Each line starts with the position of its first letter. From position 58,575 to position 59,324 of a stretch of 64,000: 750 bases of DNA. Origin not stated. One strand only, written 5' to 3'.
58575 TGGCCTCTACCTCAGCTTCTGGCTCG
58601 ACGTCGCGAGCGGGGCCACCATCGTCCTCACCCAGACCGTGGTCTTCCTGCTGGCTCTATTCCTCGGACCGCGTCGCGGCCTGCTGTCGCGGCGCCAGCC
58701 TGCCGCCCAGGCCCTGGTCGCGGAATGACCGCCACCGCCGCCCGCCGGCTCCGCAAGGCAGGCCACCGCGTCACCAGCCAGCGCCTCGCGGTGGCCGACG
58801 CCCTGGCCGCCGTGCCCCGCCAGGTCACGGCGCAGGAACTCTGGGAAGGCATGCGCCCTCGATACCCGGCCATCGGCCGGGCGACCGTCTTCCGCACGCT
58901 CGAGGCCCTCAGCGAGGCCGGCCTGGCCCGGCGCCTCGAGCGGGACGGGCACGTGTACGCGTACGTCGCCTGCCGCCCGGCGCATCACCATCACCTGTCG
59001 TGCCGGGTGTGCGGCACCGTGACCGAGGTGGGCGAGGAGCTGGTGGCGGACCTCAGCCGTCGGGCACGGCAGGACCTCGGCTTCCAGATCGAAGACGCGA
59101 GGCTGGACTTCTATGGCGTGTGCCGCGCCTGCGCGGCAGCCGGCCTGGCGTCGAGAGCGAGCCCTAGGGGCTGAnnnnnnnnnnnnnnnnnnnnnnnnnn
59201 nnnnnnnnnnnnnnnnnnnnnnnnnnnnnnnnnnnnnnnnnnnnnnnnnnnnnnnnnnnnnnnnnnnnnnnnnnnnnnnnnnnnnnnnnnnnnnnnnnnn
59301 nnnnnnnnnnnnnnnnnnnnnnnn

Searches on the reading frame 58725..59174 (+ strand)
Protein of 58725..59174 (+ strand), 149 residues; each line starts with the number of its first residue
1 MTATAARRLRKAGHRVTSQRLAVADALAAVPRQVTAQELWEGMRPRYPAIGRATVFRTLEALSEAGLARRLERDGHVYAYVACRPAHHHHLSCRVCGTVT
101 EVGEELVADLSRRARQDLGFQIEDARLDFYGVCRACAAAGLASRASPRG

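Call 67: search_protein_families(library=pfam, proteins=[window:58725-59174:+], max_evalue=0.0001)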
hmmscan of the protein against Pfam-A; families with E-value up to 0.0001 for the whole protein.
window:58725-59174:+ (149 aa): 1 family
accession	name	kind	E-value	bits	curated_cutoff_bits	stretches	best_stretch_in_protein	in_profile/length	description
PF01475.25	FUR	-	3.8e-24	85.6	23.1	1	11-130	1-121/121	Ferric uptake regulator family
